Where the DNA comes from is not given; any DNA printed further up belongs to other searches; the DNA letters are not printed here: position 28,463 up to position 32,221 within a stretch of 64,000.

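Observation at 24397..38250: Alternating tandem array of two families of giant predicted lipoproteins (A-B-C-D) directly upstream of a type IV pilus cluster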

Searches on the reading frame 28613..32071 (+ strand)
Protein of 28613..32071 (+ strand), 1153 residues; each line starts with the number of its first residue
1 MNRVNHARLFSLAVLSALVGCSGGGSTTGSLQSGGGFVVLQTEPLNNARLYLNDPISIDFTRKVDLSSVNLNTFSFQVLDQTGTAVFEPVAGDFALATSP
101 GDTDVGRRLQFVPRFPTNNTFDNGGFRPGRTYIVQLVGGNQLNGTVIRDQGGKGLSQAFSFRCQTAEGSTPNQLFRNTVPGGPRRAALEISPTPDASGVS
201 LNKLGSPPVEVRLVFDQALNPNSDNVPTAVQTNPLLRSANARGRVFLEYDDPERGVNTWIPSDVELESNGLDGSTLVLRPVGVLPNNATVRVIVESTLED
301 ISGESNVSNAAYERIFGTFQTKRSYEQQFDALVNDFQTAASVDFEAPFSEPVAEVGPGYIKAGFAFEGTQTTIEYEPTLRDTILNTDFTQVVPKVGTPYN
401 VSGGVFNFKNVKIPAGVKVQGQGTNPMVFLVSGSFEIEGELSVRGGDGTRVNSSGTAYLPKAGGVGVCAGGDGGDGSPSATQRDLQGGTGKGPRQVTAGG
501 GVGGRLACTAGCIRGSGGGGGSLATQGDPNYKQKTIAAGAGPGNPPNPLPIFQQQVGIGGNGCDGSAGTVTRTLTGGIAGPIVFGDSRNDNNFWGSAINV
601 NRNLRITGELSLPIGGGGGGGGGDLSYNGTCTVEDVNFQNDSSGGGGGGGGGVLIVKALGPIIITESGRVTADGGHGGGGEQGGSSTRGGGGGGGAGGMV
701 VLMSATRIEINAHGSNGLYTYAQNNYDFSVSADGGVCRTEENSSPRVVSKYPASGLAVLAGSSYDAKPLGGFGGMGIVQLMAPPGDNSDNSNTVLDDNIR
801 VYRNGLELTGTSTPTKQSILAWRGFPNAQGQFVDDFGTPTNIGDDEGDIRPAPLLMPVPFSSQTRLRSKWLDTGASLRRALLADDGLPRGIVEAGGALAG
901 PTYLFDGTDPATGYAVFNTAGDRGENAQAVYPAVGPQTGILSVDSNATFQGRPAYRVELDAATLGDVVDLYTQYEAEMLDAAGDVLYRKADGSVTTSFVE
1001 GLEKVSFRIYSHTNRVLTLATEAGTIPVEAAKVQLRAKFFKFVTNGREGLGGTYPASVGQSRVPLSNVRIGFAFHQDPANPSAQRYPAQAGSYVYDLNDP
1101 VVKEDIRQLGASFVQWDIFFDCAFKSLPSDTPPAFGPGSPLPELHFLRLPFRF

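Call 7: search_protein_families(library=pfam, proteins=[window:28613-32071:+], max_evalue=1)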
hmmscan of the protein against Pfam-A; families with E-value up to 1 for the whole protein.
window:28613-32071:+ (1153 aa): 1 family
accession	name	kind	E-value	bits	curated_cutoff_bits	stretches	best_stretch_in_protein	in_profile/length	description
PF13205.12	Big_5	-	1.3e-05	26.3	23.6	1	189-313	9-100/105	Bacterial Ig-like domain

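Call 15: search_solved_structures(query=window:28613-32071:+, max_evalue=1)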
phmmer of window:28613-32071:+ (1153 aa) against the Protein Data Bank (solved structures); distinct sequences matched with E-value up to 1: 2.
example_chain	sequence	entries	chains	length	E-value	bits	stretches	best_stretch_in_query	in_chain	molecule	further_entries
7ns8_A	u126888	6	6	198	0.7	11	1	232-286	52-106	Triphosphate tunnel metalloenzyme Saci_0718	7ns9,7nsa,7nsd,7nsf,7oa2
6ng3_A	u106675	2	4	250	0.75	10.9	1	659-696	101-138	CD160 antigen,Tumor necrosis factor receptor superfamily member 14 | CD160 antigen, soluble form,Tumor necrosis factor receptor superfamily member 14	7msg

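Call 16: search_protein_families(library=ncbifam, proteins=[window:28613-32071:+], max_evalue=1)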
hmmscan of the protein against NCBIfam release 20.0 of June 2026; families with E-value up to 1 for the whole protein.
window:28613-32071:+ (1153 aa): 0 families

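Call 21: find_homologous_proteins(query=window:28613-32071:+)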
Query window:28613-32071:+ (1153 aa): 295 proteins with E <= 0.001 among 8000 candidates; the best 120 are listed.
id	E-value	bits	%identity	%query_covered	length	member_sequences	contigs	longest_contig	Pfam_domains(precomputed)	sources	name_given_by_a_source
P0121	0.0e+0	2592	100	100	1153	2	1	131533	PF13205.13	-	-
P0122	0.0e+0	2278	87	100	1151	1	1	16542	PF13205.13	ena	-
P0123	0.0e+0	2144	82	100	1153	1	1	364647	PF13205.13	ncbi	-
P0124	0.0e+0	1943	75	100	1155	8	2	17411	PF13205.13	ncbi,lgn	-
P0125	0.0e+0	1633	66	100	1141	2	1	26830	PF13205.13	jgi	jgi:hypothetical protein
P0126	0.0e+0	1624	66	100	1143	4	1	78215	PF13205.13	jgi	jgi:hypothetical protein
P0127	0.0e+0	1611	66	100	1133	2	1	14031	PF13205.13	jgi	-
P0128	0.0e+0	1608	64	100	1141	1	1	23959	PF13205.13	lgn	-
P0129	0.0e+0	1594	64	100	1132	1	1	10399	-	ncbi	-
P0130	0.0e+0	1580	64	100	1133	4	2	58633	PF13205.13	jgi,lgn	jgi:hypothetical protein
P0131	0.0e+0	1562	64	100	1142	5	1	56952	PF13205.13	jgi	-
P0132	0.0e+0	1554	64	100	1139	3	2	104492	PF13205.13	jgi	jgi:hypothetical protein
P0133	0.0e+0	1552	63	100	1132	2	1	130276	PF13205.13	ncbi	-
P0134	0.0e+0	1540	64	100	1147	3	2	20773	PF13205.13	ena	-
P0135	0.0e+0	1540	63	99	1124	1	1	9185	PF13205.13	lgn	-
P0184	0.0e+0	1407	58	99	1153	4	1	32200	PF13205.13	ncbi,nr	ncbi:MAG: hypothetical protein JNK78_20260 [Planctomycetes bacterium]|nr:hypothetical protein [Planc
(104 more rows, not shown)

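Call 45: predict_structure(alignment_id=A1)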
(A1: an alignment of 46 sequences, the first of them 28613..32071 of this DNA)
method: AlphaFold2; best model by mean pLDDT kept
length: 1153 residues; sequences in the alignment: 46
mean_pLDDT: 79.0   pTM: 0.70
mean pLDDT of the five models: 79.0, 76.6, 74.3, 73.4, 69.6
residues with pLDDT >= 90: 352; 70-90: 538; 50-70: 165; < 50: 98
segments of 3 or more residues with pLDDT < 50: 1-34, 507-513, 553-556, 563-574, 585-598, 605-608, 684-686, 741-744, 764-771
pLDDT, mean of each block of 10 residues (from residue 1): 26 28 30 66 88 92 90 90 85 91 90 88 87 84 75 87 87 83 90 82 76 93 82 83 91 91 90 90 89 93 87 92 66 65 79 86 87 92 87 88 89 95 86 95 85 62 78 73 65 76 54 56 56 58 54 52 39 51 49 45 48 71 63 62 78 90 94 81 57 78 93 82 83 70 53 72 47 68 86 89 89 87 76 83 72 81 90 85 87 74 90 91 83 93 89 91 86 92 89 77 85 92 89 94 89 84 93 92 91 92 90 92 91 88 90 77
secondary structure, 60 per line:
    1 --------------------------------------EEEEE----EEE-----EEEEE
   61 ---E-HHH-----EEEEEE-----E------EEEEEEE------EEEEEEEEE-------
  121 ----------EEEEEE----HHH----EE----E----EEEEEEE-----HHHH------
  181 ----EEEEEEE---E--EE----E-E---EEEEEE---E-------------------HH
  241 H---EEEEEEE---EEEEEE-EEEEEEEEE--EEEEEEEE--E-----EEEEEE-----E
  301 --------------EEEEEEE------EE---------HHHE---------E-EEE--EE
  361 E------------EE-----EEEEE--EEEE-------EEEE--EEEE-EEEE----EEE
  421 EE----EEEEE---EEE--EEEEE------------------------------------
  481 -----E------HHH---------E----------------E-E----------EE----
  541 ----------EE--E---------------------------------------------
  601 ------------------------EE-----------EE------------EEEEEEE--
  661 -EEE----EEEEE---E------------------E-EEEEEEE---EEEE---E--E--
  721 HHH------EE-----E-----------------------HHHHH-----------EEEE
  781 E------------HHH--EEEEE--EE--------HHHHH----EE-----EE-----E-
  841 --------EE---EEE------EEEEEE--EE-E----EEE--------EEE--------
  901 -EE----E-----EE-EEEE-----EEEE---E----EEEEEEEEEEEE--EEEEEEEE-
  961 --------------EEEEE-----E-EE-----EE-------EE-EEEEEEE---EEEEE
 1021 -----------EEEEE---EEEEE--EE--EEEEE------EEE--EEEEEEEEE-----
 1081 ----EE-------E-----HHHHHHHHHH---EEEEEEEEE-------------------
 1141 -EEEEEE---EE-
elements in order (helices of 4 or more, strands of 3 or more residues): E39-43 E48-50 E56-60 E74-79 E92-98 E105-113 E131-136 E159-165 H171-174 E185-191 E210-215 E245-251 E255-260 E262-270 E273-280 E289-294 E315-321 E354-356 E359-361 E381-385 E388-391 E399-402 E405-408 E410-413 E418-422 E427-431 E435-437 E440-444 E652-658 E662-664 E669-673 E698-704 E708-711 H761-765 E777-781 E799-803 H816-820 E854-856 E863-868 E879-881 E890-892 E917-920 E926-929 E938-949 E952-959 E975-979 E1006-1012 E1016-1020 E1032-1036 E1040-1044 E1051-1055 E1062-1064 E1067-1075 H1100-1109 E1113-1121 E1142-1147

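Call 49: fold_search(model_id=the predicted structure, library=pdb)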
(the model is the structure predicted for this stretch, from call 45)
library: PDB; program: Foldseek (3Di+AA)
matches with E <= 10: 1694; with E <= 0.001: 41
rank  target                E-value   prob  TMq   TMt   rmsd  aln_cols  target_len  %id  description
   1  6d5a                  3.8e-06  1.00  0.09  0.23  16.2       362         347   11  Crystal structure of L,D-transpeptidase 5 from Mycobacterium tuberculosis in apo form (released 2019-02-27)
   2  4zfq                  7.3e-06  1.00  0.09  0.23  13.1       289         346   12  Structure of M. tuberculosis (3,3) L,D-Transpeptidase, LdtMt5. (Meropenen-adduct form) (released 2015-09-02)
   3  5dcc_A                1.4e-05  0.99  0.08  0.20  15.8       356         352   11  X-RAY CRYSTAL STRUCTURE OF a TEBIPENEM ADDUCT OF L,D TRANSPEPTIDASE 2 FROM MYCOBACTERIUM TUBERCULOSIS (released 2016-09-28)
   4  4qr7                  1.6e-05  1.00  0.08  0.20  15.9       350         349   10  Structure and specificity of L-D-Transpeptidase from Mycobacterium tuberculosis and antibiotic resistance: Calcium bindi (released 2015-07-29)
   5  8aho_B                1.6e-05  1.00  0.08  0.20  15.7       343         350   11  Crystal structure of the transpeptidase LdtMt2 from Mycobacterium tuberculosis in complex with cyanamide analogue 31 (released 2023-08-02)
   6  4qrb                  1.7e-05  1.00  0.08  0.21  16.6       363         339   11  Structure and specificity of L-D-Transpeptidase from Mycobacterium tuberculosis and antibiotic resistance: Calcium bindi (released 2015-12-23)
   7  3vyn_A                1.8e-05  0.99  0.08  0.19  15.7       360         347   10  Crystal structure of Mycobacterium tuberculosis L,D-transpeptidase LdtMt2 N55 truncation mutant (resideus 55-408) (released 2013-06-19)
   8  4z7a                  1.9e-05  1.00  0.09  0.23  16.5       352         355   11  Structural and biochemical characterization of a non-functionally redundant M. tuberculosis (3,3) L,D-Transpeptidase, Ld (released 2015-09-02)
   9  5d7h_A                2.3e-05  0.98  0.08  0.18  16.3       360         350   10  X-RAY CRYSTAL STRUCTURE OF L,D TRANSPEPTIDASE 2 FROM MYCOBACTERIUM TUBERCULOSIS (released 2016-09-28)
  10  8a1m_A                3.0e-05  0.99  0.08  0.19  16.2       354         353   11  Crystal structure of the transpeptidase LdtMt2 from Mycobacterium tuberculosis in complex with maleimide analogue 4 (released 2023-06-14)
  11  8pxy_A                4.1e-05  0.99  0.08  0.21  16.4       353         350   11  Crystal structure of the transpeptidase LdtMt2 C354S mutant from Mycobacterium tuberculosis in complex with natural su (released 2024-08-07)
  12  8aho_A                4.1e-05  0.99  0.08  0.19  16.2       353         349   10  Crystal structure of the transpeptidase LdtMt2 from Mycobacterium tuberculosis in complex with cyanamide analogue 31 (released 2023-08-02)
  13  3vyn_B                4.9e-05  0.99  0.08  0.19  16.0       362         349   10  Crystal structure of Mycobacterium tuberculosis L,D-transpeptidase LdtMt2 N55 truncation mutant (resideus 55-408) (released 2013-06-19)
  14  5d7h_B                5.4e-05  0.99  0.08  0.20  15.4       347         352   11  X-RAY CRYSTAL STRUCTURE OF L,D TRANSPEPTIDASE 2 FROM MYCOBACTERIUM TUBERCULOSIS (released 2016-09-28)
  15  8a1l_A                5.7e-05  0.97  0.08  0.19  16.2       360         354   10  Crystal structure of the transpeptidase LdtMt2 from Mycobacterium tuberculosis in complex with alpha-chloro ketone 2 (released 2023-06-14)
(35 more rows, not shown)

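Call 59: search_solved_structures(query=A1, max_evalue=10)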
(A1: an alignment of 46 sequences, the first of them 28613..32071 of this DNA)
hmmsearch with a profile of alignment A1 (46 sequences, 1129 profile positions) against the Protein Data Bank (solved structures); distinct sequences matched with E-value up to 10: 4.
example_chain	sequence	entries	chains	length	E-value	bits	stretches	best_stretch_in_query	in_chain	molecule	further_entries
7ns8_A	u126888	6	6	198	0.47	11.4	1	232-284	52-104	Triphosphate tunnel metalloenzyme Saci_0718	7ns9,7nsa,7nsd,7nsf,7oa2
3q4h_B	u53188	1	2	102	1.1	10.2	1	923-1001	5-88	Low molecular weight protein antigen 7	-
1gxu_A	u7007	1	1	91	3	8.8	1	416-452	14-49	HYDROGENASE MATURATION PROTEIN HYPF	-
6e24_A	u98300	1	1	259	7.9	7.4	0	620-663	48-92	Transcription initiation factor TFIID subunit 1,Myc proto-oncogene protein,TATA-box-bindin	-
